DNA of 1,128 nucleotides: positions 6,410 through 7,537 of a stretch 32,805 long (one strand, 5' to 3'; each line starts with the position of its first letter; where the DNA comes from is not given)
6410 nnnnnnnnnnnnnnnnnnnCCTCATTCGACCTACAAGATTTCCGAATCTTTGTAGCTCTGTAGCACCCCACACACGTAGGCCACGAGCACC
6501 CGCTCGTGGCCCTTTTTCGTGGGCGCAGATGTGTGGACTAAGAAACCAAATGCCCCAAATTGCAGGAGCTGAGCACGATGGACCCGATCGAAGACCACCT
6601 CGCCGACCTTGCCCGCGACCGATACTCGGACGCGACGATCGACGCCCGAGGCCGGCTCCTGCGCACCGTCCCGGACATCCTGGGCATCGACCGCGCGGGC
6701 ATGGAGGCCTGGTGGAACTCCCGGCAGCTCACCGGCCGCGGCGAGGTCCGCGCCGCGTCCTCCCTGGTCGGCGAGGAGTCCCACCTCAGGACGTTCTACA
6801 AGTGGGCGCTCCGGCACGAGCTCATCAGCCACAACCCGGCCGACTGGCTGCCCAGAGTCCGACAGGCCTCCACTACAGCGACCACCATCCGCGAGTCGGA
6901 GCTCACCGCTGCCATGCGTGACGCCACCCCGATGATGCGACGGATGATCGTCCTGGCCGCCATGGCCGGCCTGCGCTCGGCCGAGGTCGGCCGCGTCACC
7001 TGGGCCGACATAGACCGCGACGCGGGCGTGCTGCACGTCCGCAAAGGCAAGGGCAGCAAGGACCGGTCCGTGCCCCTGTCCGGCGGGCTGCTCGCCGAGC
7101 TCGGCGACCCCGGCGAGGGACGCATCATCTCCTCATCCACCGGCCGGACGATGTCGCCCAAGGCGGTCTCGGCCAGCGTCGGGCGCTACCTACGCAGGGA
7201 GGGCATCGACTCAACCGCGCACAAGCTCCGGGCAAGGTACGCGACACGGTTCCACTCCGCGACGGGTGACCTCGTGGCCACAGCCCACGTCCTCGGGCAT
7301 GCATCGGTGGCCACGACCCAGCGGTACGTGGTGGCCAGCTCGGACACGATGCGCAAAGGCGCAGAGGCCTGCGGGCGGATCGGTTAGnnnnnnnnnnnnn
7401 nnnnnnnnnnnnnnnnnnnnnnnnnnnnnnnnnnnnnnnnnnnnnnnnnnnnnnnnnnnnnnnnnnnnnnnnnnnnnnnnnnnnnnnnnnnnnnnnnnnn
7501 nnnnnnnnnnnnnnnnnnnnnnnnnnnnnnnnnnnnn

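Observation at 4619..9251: Three complete tyrosine recombinase genes in a 32.7-kb phage genome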

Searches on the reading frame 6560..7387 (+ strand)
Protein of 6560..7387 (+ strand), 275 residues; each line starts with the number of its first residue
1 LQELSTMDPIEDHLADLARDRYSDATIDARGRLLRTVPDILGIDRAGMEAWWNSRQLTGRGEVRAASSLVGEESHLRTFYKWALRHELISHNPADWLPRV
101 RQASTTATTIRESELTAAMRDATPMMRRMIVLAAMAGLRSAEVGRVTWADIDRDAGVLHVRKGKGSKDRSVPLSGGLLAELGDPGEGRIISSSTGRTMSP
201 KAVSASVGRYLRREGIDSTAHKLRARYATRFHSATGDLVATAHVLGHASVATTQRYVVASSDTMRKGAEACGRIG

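Call 3: search_protein_families(library=pfam, proteins=[window:6560-7387:+], max_evalue=0.01)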
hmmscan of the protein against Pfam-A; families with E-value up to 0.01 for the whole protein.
window:6560-7387:+ (275 aa): 1 family
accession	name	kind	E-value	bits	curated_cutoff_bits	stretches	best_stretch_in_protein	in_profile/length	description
PF00589.27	Phage_integrase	-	2.6e-19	70.1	27.1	1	118-258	14-167/172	Phage integrase family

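Call 4: search_protein_families(library=ncbifam, proteins=[window:6560-7387:+], max_evalue=0.01)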
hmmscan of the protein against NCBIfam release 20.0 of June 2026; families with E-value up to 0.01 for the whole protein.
window:6560-7387:+ (275 aa): 9 families
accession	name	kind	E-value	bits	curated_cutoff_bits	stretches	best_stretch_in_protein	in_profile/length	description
TIGR02224.1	recomb_XerC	equivalog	1.6e-24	86.8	335.15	1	64-265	61-283/295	tyrosine recombinase XerC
NF040815.2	recomb_XerA_Arch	equivalog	4.2e-22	79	220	1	73-266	65-261/263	site-specific tyrosine recombinase/integron integrase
TIGR02225.1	recomb_XerD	equivalog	2.2e-19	69.9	329.6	1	39-266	37-281/290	site-specific tyrosine recombinase XerD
NF002331.0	PRK01287.1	subfamily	2.5e-19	69.5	371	1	61-263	92-316/365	site-specific tyrosine recombinase XerC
NF001399.0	PRK00283.1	subfamily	1.4e-18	67.2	279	1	39-266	47-290/300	tyrosine recombinase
NF003462.0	PRK05084.1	equivalog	5.4e-14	51.7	267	1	194-269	279-354/360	tyrosine recombinase XerS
TIGR02249.1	integrase_gron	subfamily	5.6e-13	48.9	265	2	76-181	71-173/315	integron integrase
NF002685.0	PRK02436.1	equivalog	1.1e-08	35.2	178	1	123-256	110-243/245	site-specific tyrosine recombinase XerD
NF011946.0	PRK15417.1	equivalog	1.3e-05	24.6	435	1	132-178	139-185/337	integron integrase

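Call 5: search_protein_families(library=phrogs, proteins=[window:6560-7387:+], max_evalue=0.001)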
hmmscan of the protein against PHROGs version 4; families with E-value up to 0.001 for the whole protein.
window:6560-7387:+ (275 aa): 3 families
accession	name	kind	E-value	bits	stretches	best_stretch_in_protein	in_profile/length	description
phrog_1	-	integration and excision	7.4e-31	109.1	1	43-266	207-442/611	integrase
phrog_216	-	integration and excision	1.8e-28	100.5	1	73-268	19-233/301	integrase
phrog_7269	-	integration and excision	7.3e-06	26.8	1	215-266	25-76/89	integrase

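Call 13: search_dna_similar(query=window:6578-7387:+, collection=phages, mode=protein, max_rows=25)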
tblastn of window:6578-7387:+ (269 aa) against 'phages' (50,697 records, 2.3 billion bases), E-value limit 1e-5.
Records with a match: 408; places in all: 408; records where one place covers at least 80% of the query: 167.
Best place of each record, by identity: <60% 408.
By first word of the organism name: Mycobacterium 197; Gordonia 119; Bacteriophage 16; Arthrobacter 14; Thermus 12; Cellulophaga 9; Rhodococcus 7; Salmonella 4; Acinetobacter 4; Brevibacillus 4; and 13 more.
By host as written in the record: Mycobacterium smegmatis mc2 155 101; Gordonia terrae 3612 91; Mycobacterium smegmatis mc#155 26; - 25; Mycobacterium tuberculosis; Mycobacterium smegmatis 9; Cellulophaga sp. HaHaR_3_176 9; Gordonia terrae CAG3 7; Mycobacterium smegmatis mc2155 6; and 77 more.
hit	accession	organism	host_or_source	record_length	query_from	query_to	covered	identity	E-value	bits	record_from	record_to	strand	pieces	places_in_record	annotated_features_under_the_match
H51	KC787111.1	Mycobacterium phage Sedge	Mycobacterium tuberculosis; ...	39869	1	266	99%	31.1%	3e-17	87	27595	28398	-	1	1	hypothetical protein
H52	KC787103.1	Mycobacterium phage Chy2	Mycobacterium tuberculosis; ...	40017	1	266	99%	31.1%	3e-17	87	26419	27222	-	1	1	hypothetical protein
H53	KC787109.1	Mycobacterium phage Legendre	Mycobacterium tuberculosis; ...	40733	1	266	99%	31.1%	3e-17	87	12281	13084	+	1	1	integrase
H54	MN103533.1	Mycobacterium phage Weirdo19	Mycobacterium sp.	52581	2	259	96%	32.0%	4e-16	84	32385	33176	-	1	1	integrase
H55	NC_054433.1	Mycobacterium phage Weirdo19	Mycobacterium sp.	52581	2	259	96%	32.0%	4e-16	84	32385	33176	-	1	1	integrase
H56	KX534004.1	Mycobacterium phage Sneeze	Mycobacterium smegmatis mc2 155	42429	4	266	98%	30.5%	3e-14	78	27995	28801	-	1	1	integrase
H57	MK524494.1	Mycobacterium phage Rabbs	Mycobacterium smegmatis mc#155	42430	4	266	98%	30.5%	3e-14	78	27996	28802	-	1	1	32: integrase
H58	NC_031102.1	Mycobacterium phage Sneeze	Mycobacterium smegmatis mc2 155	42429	4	266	98%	30.5%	3e-14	78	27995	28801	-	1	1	integrase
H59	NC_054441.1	Mycobacterium phage Rabbs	Mycobacterium smegmatis mc#155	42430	4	266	98%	30.5%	3e-14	78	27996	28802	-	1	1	32: integrase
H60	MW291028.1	Mycobacterium phage Peeb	Mycobacterium smegmatis mc#155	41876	1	266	99%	30.1%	1e-16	85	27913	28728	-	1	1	32: tyrosine integrase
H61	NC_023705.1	Mycobacterium phage Liefie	Mycobacterium smegmatis mc2 155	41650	1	266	99%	30.1%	2e-16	85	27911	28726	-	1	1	32: integrase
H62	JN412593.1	Mycobacterium phage Liefie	Mycobacterium smegmatis mc2 155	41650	1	266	99%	30.1%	2e-16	85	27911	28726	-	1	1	32: integrase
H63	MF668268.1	Mycobacterium phage Aroostook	Mycobacterium smegmatis mc2 155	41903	1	266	99%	30.1%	2e-16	85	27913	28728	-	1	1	integrase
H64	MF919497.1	Mycobacterium phage Chance64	Mycobacterium smegmatis mc2 155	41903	1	266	99%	30.1%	2e-16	85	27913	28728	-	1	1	integrase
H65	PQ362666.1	Mycobacterium phage ECartman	Mycobacterium smegmatis mc2 155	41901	1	266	99%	30.1%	2e-16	85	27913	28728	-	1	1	32: tyrosine integrase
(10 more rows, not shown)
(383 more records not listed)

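Call 16: find_encoding_contigs(protein=window:6560-7387:+, flank=10000, max_places=10)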
Protein window:6560-7387:+ (275 aa): no gene with exactly this product is on record in the collection.

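Call 17: find_encoding_contigs(protein=window:6578-7387:+, flank=10000, max_places=10)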
Protein window:6578-7387:+ (269 aa): 1 contig read that carries it; 1 place shown.
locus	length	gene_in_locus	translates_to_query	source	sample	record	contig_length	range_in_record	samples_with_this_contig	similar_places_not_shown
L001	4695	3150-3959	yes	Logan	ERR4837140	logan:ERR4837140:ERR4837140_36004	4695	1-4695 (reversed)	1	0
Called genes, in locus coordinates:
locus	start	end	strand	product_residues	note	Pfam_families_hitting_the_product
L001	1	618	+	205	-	?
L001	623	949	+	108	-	-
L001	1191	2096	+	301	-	PF00589:Phage_integrase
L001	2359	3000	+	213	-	-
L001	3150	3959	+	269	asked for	PF00589:Phage_integrase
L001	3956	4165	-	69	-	-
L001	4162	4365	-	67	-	PF14216:DUF4326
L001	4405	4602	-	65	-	-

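Call 24: find_related_loci(query=window:6578-7387:+, collection=viral_contigs, flank=10000)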
Query window:6578-7387:+ (269 aa) in viral_contigs; peptide patterns used: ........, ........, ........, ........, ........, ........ (x = any residue, [..] = any of these).
3 stretches matched a pattern; 1 encode a relative of the query (tblastn E <= 1e-3); 1 distinct loci.
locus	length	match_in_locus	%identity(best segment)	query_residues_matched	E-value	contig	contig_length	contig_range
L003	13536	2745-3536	63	2-269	4e-102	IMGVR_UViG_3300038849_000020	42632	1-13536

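Call 32: search_solved_structures(query=window:6578-7387:+, show_alignments=2, max_evalue=0.00001)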
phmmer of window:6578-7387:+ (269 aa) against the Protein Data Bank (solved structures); distinct sequences matched with E-value up to 0.00001: 6.
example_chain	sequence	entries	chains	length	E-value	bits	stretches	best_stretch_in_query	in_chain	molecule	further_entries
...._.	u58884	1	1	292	8.2e-18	68.4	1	92-261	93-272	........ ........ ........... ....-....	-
5hxy_A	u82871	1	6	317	4.2e-10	43.1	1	116-259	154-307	Tyrosine recombinase XerA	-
2a3v_A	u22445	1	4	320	3.1e-07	33.7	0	107-173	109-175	site-specific recombinase IntI4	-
9i5v_14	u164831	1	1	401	1.5e-06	31.5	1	59-261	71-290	Ribosome-associated translation inhibitor RaiA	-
1a0p_A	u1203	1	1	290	1.8e-06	31.3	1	106-259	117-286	SITE-SPECIFIC RECOMBINASE XERD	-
5dcf_A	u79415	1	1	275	5.1e-06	29.8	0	122-260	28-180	Tyrosine recombinase XerD,DNA translocase FtsK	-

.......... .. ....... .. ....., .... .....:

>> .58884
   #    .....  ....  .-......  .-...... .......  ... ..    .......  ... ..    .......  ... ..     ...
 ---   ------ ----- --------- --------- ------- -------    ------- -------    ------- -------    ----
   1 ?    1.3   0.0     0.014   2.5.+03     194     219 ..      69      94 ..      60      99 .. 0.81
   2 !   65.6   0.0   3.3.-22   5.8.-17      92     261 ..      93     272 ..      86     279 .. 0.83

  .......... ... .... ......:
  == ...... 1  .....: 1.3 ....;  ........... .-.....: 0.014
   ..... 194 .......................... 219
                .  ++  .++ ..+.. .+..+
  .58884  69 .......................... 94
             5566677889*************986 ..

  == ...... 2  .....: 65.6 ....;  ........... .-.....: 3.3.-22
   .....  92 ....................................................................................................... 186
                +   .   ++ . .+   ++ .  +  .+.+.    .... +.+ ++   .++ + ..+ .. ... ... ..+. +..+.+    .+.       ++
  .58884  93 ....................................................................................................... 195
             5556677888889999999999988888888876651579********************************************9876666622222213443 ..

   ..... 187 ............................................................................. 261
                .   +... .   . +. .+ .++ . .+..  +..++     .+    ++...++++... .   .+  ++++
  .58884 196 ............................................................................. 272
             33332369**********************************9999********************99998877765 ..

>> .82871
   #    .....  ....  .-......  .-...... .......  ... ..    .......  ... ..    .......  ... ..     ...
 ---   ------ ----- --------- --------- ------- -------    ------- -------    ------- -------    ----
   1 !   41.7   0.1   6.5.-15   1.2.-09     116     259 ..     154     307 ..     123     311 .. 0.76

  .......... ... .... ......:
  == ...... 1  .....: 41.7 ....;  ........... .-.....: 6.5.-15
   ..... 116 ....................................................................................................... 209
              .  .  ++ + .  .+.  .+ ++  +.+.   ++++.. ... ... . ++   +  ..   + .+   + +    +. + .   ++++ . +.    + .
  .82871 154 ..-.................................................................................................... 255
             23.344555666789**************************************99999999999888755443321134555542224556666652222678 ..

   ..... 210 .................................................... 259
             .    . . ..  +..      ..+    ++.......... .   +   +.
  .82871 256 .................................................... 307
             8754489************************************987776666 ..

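Call 38: find_homologous_proteins(query=window:6578-7387:+, max_evalue=1e-20)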
Query window:6578-7387:+ (269 aa): 303 proteins with E <= 1e-20 among 4802 candidates; the best 120 are listed.
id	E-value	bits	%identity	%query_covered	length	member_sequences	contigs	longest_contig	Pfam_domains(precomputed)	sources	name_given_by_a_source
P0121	1.8e-169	580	100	100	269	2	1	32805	PF00589.28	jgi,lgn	-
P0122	2.5e-124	432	75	100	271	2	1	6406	PF00589.28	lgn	-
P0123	1.3e-123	430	74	100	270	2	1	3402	PF00589.28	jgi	jgi:site-specific recombinase XerD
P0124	8.9e-115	401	71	100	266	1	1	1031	PF00589.28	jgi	jgi:integrase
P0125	2.0e-113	396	72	100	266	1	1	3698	PF00589.28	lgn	-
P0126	4.9e-110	385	69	100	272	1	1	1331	PF00589.28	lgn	-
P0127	9.6e-109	381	69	100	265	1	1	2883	PF00589.28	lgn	-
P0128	3.3e-106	373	66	100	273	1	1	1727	PF00589.28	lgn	-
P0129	1.1e-104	368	67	98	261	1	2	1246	PF00589.28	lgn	-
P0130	3.1e-104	366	65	99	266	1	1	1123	PF00589.28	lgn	-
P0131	7.9e-104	365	68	100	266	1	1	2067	PF00589.28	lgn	-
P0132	1.6e-103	364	68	99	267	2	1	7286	PF00589.28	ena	-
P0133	4.1e-103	363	66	100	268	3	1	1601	PF00589.28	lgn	-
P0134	9.1e-103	362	67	100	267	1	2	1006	PF00589.28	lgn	-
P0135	1.2e-102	361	65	100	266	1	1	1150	PF00589.28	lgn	-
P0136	1.9e-102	360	66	100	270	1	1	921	PF00589.28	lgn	-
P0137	2.9e-102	360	64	100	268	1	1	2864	PF00589.28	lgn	-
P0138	2.9e-102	360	64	100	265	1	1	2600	PF00589.28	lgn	-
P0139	3.9e-102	359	65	100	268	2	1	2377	PF00589.28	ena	-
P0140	2.2e-101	357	65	100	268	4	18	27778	PF00589.28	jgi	jgi:integrase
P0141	1.1e-100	355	65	100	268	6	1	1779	PF00589.28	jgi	jgi:integrase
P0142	2.9e-100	353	65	100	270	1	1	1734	PF00589.28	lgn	-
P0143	5.7e-100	352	64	100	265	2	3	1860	PF00589.28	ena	-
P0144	2.9e-99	350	65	100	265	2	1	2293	PF00589.28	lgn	-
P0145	3.5e-99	350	65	100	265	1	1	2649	PF00589.28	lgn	-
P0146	4.5e-99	349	64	100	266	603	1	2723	PF00589.28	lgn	-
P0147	1.7e-98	347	63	100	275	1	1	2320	PF00589.28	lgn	-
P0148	3.5e-98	346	64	100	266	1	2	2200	PF00589.28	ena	-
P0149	9.1e-98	345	62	100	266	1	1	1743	PF00589.28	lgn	-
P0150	9.1e-98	345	63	100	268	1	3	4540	PF00589.28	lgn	-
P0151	2.1e-97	344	63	100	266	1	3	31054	PF00589.28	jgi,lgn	jgi:integrase/recombinase XerC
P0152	2.6e-97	344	64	98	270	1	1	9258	PF00589.28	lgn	-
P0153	8.1e-97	342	63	100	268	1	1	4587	PF00589.28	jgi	jgi:integrase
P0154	1.5e-96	341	62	100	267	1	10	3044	PF00589.28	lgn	-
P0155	1.9e-96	341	62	100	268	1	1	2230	PF00589.28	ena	-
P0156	3.0e-96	340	64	99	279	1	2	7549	PF00589.28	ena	-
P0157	4.9e-96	339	62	100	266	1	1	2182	PF00589.28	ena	-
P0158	7.6e-96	339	63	100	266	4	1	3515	PF00589.28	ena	-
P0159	1.2e-95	338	63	100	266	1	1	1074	PF00589.28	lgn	-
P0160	1.7e-95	338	62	100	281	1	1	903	PF00589.28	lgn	-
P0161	1.8e-95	338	61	100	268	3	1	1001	PF00589.28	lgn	-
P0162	1.8e-95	338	62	100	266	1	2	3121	PF00589.28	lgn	-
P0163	3.6e-95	337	62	100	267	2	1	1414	PF00589.28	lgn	-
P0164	4.6e-95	336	62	100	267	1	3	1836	PF00589.28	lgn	-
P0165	5.5e-95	336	62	100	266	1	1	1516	PF00589.28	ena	-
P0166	6.3e-95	336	62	100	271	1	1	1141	PF00589.28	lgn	-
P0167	6.8e-95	336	62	100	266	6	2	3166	PF00589.28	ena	-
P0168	8.5e-95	335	62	100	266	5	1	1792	PF00589.28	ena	-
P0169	1.2e-94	335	62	100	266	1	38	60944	PF00589.28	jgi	jgi:integrase/recombinase XerC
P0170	1.4e-94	335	61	99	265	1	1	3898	PF00589.28,PF02899.24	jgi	jgi:integrase/recombinase XerC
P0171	2.2e-94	334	64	100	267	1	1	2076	PF00589.28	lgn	-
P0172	2.6e-94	334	62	100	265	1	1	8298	PF00589.28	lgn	-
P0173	3.8e-94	333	61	100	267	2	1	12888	PF00589.28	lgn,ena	-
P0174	4.8e-94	333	61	100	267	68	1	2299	PF00589.28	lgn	-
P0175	6.4e-94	333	62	100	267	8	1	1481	PF00589.28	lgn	-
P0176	9.4e-94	332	60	100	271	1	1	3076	PF00589.28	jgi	jgi:integrase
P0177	1.7e-93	331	61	100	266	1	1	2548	PF00589.28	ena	-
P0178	2.0e-93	331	60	100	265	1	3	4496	PF00589.28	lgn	-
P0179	2.1e-93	331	62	100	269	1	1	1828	PF00589.28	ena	-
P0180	3.6e-93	330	61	100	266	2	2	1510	PF00589.28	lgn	-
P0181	3.8e-93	330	61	100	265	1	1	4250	PF00589.28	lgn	-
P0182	4.1e-93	330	61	100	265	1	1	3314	PF00589.28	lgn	-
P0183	7.8e-93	329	62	100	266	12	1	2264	PF00589.28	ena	-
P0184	1.2e-92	328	62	100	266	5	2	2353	PF00589.28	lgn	-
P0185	1.3e-92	328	60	100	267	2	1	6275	PF00589.28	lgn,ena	-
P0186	1.7e-92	328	60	100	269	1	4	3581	PF00589.28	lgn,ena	-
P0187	2.1e-92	328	60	100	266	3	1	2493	PF00589.28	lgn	-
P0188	2.3e-92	327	61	100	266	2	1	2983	PF00589.28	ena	-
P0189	2.5e-92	327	60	100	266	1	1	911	PF00589.28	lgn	-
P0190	2.8e-92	327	62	100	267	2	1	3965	PF00589.28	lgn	-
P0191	3.0e-92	327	60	100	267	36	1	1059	PF00589.28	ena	-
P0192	3.3e-92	327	60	100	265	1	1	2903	PF00589.28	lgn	-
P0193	3.5e-92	327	59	100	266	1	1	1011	PF00589.28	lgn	-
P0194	4.0e-92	327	62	100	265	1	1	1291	PF00589.28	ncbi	-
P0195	5.2e-92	326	59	100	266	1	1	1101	PF00589.28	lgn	-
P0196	5.4e-92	326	60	100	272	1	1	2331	PF00589.28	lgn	-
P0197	5.6e-92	326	62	100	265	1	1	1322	PF00589.28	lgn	-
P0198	9.0e-92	325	61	100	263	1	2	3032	PF00589.28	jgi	jgi:integrase/recombinase XerC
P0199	2.9e-91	324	60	100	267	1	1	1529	PF00589.28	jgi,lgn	-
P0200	3.0e-91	324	61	100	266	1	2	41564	PF00589.28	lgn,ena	-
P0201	3.2e-91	324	60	100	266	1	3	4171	PF00589.28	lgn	-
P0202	3.3e-91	324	61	100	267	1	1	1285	PF00589.28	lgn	-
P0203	4.1e-91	323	61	100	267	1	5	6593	PF00589.28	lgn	-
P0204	6.5e-91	323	60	100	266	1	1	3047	PF00589.28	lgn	-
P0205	6.5e-91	323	61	100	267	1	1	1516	PF00589.28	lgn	-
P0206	7.0e-91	323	59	100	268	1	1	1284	PF00589.28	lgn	-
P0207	7.3e-91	323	62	100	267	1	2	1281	PF00589.28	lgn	-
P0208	9.7e-91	322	61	100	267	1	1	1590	PF00589.28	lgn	-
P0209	1.4e-90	322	61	100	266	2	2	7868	PF00589.28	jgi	jgi:integrase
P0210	1.7e-90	321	62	100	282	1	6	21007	PF00589.28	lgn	-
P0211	1.9e-90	321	62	100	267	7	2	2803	PF00589.28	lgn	-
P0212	2.5e-90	321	61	100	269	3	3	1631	PF00589.28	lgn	-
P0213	5.3e-90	320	60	100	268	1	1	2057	PF00589.28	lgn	-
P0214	5.7e-90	320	60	100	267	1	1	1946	PF00589.28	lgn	-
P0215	6.0e-90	320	59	100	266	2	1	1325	PF00589.28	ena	-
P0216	6.4e-90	319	59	100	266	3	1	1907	PF00589.28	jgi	jgi:integrase/recombinase XerC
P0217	7.2e-90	319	59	100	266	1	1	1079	PF00589.28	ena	-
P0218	7.9e-90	319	59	99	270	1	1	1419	PF00589.28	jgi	jgi:integrase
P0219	8.3e-90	319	61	100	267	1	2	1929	PF00589.28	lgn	-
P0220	1.1e-89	319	60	100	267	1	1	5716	PF00589.28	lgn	-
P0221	1.1e-89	319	59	100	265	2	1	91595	PF00589.28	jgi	-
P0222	1.2e-89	318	59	100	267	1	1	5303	PF00589.28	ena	-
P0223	1.6e-89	318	61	100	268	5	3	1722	PF00589.28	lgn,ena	-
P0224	1.7e-89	318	59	100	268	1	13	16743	PF00589.28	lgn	-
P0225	3.0e-89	317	60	100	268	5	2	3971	PF00589.28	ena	-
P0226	3.6e-89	317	60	100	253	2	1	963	PF00589.28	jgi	jgi:integrase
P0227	3.8e-89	317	58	100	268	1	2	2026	PF00589.28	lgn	-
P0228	3.8e-89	317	60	100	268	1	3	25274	PF00589.28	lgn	-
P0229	4.2e-89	317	60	100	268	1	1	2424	PF00589.28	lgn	-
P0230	4.3e-89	317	58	100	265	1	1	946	PF00589.28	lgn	-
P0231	4.5e-89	317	59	100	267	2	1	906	PF00589.28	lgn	-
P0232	5.8e-89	316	58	100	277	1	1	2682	PF00589.28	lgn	-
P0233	6.0e-89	316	61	100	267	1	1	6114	PF00589.28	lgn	-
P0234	8.6e-89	316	61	100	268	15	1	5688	PF00589.28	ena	-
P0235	9.9e-89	316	58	99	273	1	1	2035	PF00589.28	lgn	-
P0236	1.0e-88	315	59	100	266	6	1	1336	PF00589.28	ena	-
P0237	1.1e-88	315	59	100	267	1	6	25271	PF00589.28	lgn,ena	-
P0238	1.3e-88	315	59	100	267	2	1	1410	PF00589.28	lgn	-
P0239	1.3e-88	315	59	100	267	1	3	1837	PF00589.28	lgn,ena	-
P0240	1.8e-88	315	60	98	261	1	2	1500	PF00589.28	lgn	-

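Call 42: find_encoding_contigs(protein=P0221, flank=10000, max_places=2)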
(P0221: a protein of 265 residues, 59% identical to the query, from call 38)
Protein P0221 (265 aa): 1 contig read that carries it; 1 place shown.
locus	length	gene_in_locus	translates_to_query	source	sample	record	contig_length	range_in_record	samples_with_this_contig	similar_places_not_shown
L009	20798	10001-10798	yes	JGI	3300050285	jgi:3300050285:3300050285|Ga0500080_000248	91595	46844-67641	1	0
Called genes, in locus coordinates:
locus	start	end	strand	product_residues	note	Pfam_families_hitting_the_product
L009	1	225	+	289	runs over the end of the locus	-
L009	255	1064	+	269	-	-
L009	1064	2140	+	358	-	-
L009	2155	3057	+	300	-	-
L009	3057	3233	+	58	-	-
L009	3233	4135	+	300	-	-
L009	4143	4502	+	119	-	-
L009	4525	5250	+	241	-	-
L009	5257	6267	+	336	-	-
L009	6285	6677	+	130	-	-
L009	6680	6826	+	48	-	-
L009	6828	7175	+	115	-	-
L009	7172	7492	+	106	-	-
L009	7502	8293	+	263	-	PF05662:YadA_stalk (faint)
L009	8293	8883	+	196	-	-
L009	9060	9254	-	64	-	-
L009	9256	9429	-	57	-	-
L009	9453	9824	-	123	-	PF19730:DUF6221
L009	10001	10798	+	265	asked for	PF00589:Phage_integrase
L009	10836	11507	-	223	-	-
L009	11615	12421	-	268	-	PF00589:Phage_integrase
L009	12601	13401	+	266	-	PF01255:Prenyltransf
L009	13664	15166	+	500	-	PF13638:PIN_4, PF02562:PhoH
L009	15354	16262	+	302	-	PF01464:SLT (weak)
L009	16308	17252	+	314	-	PF00108:Thiolase_N, PF08545:ACP_syn_III, PF08541:ACP_syn_III_C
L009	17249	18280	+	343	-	PF09949:APP1_cat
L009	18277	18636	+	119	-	-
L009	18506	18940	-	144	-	PF20628:Dyp_perox_C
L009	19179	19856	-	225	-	PF04167:DUF402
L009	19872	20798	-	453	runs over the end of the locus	PF00206:Lyase_1, PF10415:FumaraseC_C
